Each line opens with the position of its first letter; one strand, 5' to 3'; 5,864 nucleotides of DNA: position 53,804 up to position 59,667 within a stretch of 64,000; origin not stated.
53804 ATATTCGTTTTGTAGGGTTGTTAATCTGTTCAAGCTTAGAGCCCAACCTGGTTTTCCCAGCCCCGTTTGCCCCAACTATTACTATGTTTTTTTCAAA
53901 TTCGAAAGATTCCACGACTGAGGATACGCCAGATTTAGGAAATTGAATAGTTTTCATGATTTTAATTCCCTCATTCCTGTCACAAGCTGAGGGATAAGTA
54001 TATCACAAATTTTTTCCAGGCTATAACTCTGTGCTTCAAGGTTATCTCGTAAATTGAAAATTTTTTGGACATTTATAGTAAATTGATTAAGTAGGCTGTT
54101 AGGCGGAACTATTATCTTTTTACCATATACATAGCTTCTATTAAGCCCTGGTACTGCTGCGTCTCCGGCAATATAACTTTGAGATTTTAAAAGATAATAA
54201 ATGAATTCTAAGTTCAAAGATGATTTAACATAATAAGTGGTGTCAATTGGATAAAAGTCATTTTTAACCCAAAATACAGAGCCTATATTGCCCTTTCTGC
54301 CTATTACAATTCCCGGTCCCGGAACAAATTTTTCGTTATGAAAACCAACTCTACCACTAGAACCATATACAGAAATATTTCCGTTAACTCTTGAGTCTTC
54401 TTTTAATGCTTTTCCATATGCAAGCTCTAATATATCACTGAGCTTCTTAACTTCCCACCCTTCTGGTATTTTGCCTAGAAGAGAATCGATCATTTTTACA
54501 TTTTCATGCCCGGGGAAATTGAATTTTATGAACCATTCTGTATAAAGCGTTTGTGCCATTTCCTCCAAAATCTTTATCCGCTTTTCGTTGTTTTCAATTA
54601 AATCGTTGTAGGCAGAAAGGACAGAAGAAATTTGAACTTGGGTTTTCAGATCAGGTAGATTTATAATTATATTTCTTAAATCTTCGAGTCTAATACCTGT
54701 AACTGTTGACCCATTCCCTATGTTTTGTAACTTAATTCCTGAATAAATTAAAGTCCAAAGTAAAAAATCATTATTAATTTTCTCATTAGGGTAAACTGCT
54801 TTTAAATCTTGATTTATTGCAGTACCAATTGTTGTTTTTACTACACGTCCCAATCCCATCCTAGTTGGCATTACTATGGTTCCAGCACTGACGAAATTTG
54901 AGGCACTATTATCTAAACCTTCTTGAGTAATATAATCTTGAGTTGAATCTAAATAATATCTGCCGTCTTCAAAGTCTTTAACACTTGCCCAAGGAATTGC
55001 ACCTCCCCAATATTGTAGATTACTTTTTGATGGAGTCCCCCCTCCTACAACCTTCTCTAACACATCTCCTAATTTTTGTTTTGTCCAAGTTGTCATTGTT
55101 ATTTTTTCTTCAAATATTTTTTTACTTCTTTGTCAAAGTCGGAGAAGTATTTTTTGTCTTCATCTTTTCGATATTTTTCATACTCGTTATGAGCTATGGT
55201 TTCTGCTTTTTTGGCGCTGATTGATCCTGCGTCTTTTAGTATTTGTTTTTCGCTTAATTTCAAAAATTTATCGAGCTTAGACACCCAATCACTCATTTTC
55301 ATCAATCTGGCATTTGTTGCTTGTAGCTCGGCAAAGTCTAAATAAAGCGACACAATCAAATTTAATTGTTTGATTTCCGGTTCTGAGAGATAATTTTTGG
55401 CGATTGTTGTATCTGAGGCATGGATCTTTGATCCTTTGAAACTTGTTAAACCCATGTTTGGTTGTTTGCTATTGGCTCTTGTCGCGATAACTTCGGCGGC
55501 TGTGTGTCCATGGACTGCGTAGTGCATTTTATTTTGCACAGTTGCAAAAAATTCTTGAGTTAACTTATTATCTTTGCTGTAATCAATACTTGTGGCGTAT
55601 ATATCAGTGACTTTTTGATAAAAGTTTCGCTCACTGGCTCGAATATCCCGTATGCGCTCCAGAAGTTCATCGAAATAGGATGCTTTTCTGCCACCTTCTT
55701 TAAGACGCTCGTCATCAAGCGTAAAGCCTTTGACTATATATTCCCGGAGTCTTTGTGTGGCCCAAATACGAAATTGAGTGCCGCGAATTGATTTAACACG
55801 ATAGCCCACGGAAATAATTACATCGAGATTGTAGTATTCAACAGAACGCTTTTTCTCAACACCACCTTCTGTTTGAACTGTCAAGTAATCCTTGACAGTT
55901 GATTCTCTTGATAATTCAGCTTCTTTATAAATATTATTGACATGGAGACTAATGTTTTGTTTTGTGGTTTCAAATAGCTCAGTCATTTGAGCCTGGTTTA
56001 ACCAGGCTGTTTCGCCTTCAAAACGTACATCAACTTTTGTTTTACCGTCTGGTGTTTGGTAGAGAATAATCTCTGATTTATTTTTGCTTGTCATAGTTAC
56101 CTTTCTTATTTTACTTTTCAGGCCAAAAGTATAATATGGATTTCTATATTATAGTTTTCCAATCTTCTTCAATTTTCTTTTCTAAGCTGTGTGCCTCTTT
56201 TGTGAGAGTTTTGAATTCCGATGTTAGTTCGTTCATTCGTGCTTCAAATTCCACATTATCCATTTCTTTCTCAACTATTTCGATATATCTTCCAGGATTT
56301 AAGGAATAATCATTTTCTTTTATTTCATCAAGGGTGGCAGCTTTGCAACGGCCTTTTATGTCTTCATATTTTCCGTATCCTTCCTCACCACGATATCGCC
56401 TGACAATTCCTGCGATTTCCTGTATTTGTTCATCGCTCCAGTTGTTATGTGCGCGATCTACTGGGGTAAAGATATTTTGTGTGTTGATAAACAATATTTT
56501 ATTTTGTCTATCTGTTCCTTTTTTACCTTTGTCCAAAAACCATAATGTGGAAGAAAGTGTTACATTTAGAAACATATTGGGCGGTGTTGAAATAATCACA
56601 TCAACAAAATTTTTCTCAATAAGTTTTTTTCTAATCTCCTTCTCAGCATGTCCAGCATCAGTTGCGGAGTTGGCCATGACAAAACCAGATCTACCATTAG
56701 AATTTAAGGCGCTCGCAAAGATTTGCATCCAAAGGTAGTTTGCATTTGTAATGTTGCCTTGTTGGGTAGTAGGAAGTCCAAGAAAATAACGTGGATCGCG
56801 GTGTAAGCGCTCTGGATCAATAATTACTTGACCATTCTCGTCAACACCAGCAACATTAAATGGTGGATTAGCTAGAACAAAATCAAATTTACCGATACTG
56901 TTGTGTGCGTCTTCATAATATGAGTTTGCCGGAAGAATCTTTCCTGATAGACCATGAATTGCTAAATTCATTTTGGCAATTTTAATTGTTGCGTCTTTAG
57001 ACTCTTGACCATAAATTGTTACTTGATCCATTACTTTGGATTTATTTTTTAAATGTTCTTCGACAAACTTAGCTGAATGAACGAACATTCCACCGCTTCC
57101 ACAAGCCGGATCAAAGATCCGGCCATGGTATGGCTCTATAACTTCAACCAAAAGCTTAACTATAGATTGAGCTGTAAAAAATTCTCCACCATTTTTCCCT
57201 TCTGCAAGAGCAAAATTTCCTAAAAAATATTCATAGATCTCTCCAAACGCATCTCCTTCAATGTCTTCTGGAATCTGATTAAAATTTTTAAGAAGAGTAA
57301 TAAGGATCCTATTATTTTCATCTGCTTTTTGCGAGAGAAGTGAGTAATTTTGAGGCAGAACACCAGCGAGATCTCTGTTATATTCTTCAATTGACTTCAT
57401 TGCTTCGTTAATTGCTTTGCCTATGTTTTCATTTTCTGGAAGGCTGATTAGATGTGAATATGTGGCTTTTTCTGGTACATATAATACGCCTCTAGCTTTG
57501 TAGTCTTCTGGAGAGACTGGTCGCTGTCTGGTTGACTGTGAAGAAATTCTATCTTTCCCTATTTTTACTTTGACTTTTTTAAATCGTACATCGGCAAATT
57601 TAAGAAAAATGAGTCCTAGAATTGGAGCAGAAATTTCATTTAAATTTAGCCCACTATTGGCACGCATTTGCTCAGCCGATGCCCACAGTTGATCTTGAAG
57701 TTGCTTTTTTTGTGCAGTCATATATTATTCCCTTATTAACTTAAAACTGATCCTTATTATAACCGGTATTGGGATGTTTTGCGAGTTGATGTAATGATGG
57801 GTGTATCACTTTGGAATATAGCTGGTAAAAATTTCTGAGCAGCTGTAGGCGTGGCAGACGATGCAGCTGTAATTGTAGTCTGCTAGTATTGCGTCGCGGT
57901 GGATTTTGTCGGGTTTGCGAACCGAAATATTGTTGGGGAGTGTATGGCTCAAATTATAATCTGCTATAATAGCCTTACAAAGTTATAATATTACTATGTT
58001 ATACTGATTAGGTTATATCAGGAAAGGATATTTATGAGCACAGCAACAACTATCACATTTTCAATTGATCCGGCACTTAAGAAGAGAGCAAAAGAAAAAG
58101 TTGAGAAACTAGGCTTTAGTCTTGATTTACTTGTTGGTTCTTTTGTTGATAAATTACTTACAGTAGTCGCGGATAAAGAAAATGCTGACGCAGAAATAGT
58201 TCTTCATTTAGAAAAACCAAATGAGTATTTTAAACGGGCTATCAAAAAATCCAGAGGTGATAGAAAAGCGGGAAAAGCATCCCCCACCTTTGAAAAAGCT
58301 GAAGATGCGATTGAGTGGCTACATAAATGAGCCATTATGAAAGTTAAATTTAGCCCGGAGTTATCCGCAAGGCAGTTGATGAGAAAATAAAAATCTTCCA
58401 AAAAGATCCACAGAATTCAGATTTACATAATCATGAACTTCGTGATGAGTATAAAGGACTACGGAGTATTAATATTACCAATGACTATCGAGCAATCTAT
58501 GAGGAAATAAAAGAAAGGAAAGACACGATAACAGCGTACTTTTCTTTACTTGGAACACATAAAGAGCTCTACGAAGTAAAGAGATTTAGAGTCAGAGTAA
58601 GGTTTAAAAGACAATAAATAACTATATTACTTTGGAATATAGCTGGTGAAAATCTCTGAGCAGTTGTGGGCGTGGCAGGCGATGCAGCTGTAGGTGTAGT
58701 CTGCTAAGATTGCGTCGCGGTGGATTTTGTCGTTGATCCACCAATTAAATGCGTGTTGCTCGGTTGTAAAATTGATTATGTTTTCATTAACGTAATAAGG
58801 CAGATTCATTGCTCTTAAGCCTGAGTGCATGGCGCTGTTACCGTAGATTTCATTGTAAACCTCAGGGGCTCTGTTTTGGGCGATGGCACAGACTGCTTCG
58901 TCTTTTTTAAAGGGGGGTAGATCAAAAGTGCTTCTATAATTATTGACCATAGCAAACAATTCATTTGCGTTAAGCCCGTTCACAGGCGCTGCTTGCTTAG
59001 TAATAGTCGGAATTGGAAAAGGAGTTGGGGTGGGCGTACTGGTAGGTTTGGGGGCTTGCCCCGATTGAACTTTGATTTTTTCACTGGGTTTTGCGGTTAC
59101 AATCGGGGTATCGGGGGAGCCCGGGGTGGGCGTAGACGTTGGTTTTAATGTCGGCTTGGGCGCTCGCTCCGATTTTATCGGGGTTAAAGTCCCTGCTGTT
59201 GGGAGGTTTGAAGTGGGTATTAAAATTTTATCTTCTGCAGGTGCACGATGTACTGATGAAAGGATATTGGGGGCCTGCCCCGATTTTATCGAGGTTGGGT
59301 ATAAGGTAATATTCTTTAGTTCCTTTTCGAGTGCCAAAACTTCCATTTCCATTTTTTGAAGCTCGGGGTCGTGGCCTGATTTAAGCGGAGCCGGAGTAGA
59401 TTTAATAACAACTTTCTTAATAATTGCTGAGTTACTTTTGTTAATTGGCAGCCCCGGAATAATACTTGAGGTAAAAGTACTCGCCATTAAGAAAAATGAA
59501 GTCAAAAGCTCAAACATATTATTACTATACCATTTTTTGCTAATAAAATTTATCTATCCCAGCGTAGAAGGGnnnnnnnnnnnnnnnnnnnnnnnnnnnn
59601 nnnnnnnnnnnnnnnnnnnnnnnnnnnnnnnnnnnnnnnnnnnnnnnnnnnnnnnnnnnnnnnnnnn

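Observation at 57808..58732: DinJ-RelE cassette (toxin frameshifted) bracketed by 104-bp direct repeats that duplicate the 3' end of the neighbouring CAP-domain gene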

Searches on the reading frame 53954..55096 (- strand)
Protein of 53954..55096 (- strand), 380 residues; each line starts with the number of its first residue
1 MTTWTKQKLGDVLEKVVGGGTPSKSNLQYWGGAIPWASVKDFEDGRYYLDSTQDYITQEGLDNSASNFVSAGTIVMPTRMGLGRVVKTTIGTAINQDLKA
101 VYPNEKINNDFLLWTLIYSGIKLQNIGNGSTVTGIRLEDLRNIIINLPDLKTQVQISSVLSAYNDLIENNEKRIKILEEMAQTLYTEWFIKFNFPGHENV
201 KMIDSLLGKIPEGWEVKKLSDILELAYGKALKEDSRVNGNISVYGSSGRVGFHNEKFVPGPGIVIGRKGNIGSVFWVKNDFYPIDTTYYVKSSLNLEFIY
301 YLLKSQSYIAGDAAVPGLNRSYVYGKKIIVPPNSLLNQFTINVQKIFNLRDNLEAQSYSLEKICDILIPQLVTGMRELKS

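Call 11: search_protein_families(library=pfam, proteins=[window:53954-55096:-], max_evalue=0.01)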
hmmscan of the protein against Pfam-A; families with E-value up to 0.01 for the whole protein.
window:53954-55096:- (380 aa): 2 families
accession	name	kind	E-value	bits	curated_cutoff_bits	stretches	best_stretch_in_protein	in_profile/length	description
PF01420.25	Methylase_S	-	3e-33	115.8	22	2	2-178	2-167/168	Type I restriction modification DNA specificity domain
PF08951.15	EntA_Immun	-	0.0064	17.2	22.1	0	138-187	6-54/73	Enterocin A Immunity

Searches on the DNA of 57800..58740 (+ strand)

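Call 94: search_dna_similar(query=window:57800-58740:+, collection=plasmids, mode=distant, max_rows=8)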
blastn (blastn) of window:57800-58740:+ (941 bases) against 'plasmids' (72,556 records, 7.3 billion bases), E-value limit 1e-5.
No match.

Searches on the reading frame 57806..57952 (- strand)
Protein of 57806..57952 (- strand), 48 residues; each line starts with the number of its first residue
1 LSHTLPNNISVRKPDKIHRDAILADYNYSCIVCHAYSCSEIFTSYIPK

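Call 11: search_protein_families(library=pfam, proteins=[window:57806-57952:-], max_evalue=0.01)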
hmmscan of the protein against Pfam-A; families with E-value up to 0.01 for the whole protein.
window:57806-57952:- (48 aa): 0 families

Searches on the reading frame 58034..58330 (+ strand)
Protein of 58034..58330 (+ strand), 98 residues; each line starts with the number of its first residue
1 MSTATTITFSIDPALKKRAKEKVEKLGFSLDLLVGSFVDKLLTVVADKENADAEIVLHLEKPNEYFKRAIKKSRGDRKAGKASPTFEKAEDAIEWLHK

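Call 11: search_protein_families(library=pfam, proteins=[window:58034-58330:+], max_evalue=0.01)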
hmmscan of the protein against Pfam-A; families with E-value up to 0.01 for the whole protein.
window:58034-58330:+ (98 aa): 0 families

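Call 15: find_encoding_contigs(protein=window:58034-58330:+, flank=10000, max_places=10)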
Protein window:58034-58330:+ (98 aa): no gene with exactly this product is on record in the collection.

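Call 81: search_solved_structures(query=A5, max_evalue=1)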
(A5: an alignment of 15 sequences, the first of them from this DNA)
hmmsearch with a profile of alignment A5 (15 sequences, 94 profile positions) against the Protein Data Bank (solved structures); distinct sequences matched with E-value up to 1: 9.
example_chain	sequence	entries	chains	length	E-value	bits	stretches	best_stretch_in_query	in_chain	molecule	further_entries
4q2u_A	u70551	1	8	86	7.5e-05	26.1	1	4-69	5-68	Antitoxin DinJ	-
4ml0_A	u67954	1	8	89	7.9e-05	26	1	4-69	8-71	Predicted antitoxin of YafQ-DinJ toxin-antitoxin system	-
9lew_A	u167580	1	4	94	0.0014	22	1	1-65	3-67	DNA-damage-inducible protein J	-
2cpt_A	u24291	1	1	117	0.002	21.5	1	38-84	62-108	Vacuolar sorting protein 4b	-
7l9x_A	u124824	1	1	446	0.091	16.2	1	38-84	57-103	Vacuolar protein sorting-associated protein 4B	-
4gni_A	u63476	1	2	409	0.53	13.7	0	13-43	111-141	Putative heat shock protein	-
5n7i_A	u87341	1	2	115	0.67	13.4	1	28-91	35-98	MARVEL domain-containing protein 2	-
6a6x_C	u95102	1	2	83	0.73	13.3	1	4-40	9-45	Antitoxin MazE7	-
6lk8_I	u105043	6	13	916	0.88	13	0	29-60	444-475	Nuclear pore complex protein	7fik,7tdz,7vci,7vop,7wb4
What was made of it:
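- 58034..58330 (+): Intact DinJ/RelB-like antitoxin, 98 aa. A family profile hits E. coli DinJ (4Q2U, 4ML0) at E=7.5e-5 (call 81).
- On RelB/DinJ antitoxin family: A profile of 15 family members hits E. coli DinJ (4Q2U, 4ML0) at E=7.5e-5 over residues 4-69 (call 81).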

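Call 83: search_protein_families(library=ncbifam, proteins=[window:58034-58330:+], max_evalue=0.01)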
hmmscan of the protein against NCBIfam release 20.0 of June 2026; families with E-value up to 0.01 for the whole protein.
window:58034-58330:+ (98 aa): 1 family
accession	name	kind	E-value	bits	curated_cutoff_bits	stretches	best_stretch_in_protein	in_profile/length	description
NF008412.0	PRK11235.1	equivalog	0.0043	17.2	96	1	5-50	2-43/80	type II toxin-antitoxin system RelB/DinJ family antitoxin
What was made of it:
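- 58034..58330 (+): There is a weak NCBIfam RelB/DinJ match (call 83).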

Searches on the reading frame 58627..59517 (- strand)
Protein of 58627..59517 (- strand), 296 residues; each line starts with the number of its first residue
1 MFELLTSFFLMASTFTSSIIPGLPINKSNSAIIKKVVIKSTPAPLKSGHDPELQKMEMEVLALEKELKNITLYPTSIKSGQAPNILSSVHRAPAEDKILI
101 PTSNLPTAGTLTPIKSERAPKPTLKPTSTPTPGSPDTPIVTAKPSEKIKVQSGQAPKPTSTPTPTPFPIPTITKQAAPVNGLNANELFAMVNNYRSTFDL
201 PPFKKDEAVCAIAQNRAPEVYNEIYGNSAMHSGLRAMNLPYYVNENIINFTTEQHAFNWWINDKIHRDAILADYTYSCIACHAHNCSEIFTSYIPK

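Call 11: search_protein_families(library=pfam, proteins=[window:58627-59517:-], max_evalue=0.01)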
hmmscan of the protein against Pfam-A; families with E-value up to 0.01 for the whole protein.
window:58627-59517:- (296 aa): 1 family
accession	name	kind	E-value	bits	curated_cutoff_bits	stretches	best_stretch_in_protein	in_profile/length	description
PF00188.32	CAP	-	5.7e-05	24.4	21.1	1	189-287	2-106/117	Cysteine-rich secretory protein family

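Call 14: find_encoding_contigs(protein=window:58627-59517:-, flank=10000, max_places=10)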
Protein window:58627-59517:- (296 aa): no gene with exactly this product is on record in the collection.
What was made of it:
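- Tried and rejected: Exact-protein look-ups failed (calls 14, 15).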

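Call 16: find_homologous_proteins(query=window:58627-59517:-)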
Query window:58627-59517:- (296 aa): 114 proteins with E <= 0.001 among 6020 candidates.
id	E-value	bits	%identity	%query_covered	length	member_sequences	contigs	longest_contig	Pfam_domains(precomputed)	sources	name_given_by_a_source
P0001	1.1e-193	660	100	100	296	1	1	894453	-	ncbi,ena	-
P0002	1.5e-45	174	56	41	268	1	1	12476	-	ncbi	-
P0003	5.8e-44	168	53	45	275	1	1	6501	-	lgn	-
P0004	3.4e-43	166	47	66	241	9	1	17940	-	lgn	-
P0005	5.1e-43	165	56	39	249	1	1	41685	-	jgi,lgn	-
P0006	5.6e-43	165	59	39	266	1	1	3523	-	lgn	-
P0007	1.2e-42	164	40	72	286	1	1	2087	-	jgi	jgi:uncharacterized protein YkwD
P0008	2.5e-42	163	53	44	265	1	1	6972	PF00188.33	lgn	-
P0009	3.1e-42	163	54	43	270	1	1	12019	PF00188.33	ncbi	-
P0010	4.7e-42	162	53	41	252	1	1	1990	-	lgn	-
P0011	5.6e-42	162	56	46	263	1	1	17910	-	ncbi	ncbi:hypothetical protein BH09PAT1_BH09PAT1_0150 [soil metagenome]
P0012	6.2e-42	162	59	39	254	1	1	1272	-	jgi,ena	-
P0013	2.3e-41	160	52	59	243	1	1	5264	-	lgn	-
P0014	2.8e-41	160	57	40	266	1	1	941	-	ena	-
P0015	4.2e-41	159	43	72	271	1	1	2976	PF00188.33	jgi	jgi:uncharacterized protein YkwD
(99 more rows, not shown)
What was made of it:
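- The source contig is 894 kb (call 16).
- Tried and rejected: The best CAP homologue is 56-59% identical over about 40% of the protein (call 16).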

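Call 19: list_cluster_members(proteins=[P0001])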
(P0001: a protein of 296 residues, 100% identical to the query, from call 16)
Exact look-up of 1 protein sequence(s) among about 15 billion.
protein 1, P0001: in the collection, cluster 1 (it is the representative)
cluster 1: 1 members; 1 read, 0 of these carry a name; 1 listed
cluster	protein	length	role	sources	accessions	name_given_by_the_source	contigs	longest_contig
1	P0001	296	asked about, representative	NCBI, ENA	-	-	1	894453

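Call 30: find_related_loci(query=A3, collection=genome_contigs, flank=10000)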
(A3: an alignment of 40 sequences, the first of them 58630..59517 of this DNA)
Query A3 (296 aa) in genome_contigs; peptide patterns used: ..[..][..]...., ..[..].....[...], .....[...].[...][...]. (x = any residue, [..] = any of these).
188 stretches matched a pattern; 31 encode a relative of the query (tblastn E <= 1e-3); 31 distinct loci.
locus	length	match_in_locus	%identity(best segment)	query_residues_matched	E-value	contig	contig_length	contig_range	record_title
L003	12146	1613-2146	47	117-296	8e-48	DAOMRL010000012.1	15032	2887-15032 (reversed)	MAG TPA_asm: Candidatus Levyibacteriota bacterium isolate AMR_MDS_5809 NODE_965_length_15032_cov_3.123122, whole genome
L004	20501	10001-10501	48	129-296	1e-44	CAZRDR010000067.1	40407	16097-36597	MAG TPA_asm: uncultured Gammaproteobacteria bacterium isolate SRP135725_co2_727 genome assembly, contig: k141_4734894, w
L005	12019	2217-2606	54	169-296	3e-43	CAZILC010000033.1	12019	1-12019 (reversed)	MAG TPA_asm: uncultured Gammaproteobacteria bacterium isolate SRP200132_co1_59 genome assembly, contig: NODE_9395_length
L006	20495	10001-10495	43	126-296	2e-42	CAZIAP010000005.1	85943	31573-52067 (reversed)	MAG TPA_asm: uncultured Gammaproteobacteria bacterium isolate SRP144015_co1_80 genome assembly, contig: NODE_141_length_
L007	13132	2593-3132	43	127-296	2e-43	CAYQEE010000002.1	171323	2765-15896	MAG TPA_asm: uncultured Gammaproteobacteria bacterium isolate SRP272529_co2_240 genome assembly, contig: NODE_52_length_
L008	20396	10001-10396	55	162-296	2e-42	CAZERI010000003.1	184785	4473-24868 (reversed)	MAG TPA_asm: uncultured Gammaproteobacteria bacterium isolate SRP278252_co1_729 genome assembly, contig: NODE_56_length_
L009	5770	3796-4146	53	179-296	3e-41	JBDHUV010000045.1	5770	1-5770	MAG: Candidatus Levyibacteriota bacterium isolate AS-MESO-3CA.413 NODE_56727_length_5770_cov_6.527841, whole genome shot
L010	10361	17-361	58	181-296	3e-41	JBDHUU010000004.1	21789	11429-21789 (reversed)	MAG: Candidatus Levyibacteriota bacterium isolate AS-MESO-3CA.208 NODE_10318_length_21789_cov_3.364637, whole genome sho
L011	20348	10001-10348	53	180-296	5e-41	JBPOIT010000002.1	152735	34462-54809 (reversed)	MAG: Candidatus Levyibacteriota bacterium isolate MAG_784 c_000000578633, whole genome shotgun sequence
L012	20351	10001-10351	54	179-296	8e-41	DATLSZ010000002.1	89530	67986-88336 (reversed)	MAG TPA_asm: Candidatus Acidiferrales bacterium isolate SMAG_U13943 k141_94805, whole genome shotgun sequence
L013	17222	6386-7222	31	32-296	8e-41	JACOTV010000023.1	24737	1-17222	MAG: Candidatus Microgenomates bacterium isolate NC_groundwater_53_Pr7_S2p5_46_8 FFV18_S2p5_scaffold_181760, whole genom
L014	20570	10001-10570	39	127-296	3e-40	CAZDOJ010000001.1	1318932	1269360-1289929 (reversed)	MAG TPA_asm: uncultured Gammaproteobacteria bacterium isolate SRP292972_co3_93 genome assembly, contig: NODE_1_length_13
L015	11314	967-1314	55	180-296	4e-40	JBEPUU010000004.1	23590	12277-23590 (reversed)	MAG: bacterium isolate 22E.metabat2_refined.014_sub NODE_1777_length_23590_cov_5.286255, whole genome shotgun sequence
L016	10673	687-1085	47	159-296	6e-39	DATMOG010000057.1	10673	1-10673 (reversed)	MAG TPA_asm: Candidatus Sulfotelmatobacter sp. isolate SMAG_U12870 k141_2440353, whole genome shotgun sequence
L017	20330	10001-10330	54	187-296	5e-39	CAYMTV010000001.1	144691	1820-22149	MAG TPA_asm: uncultured Gammaproteobacteria bacterium isolate binchicken_co38_1053 genome assembly, contig: NODE_297_len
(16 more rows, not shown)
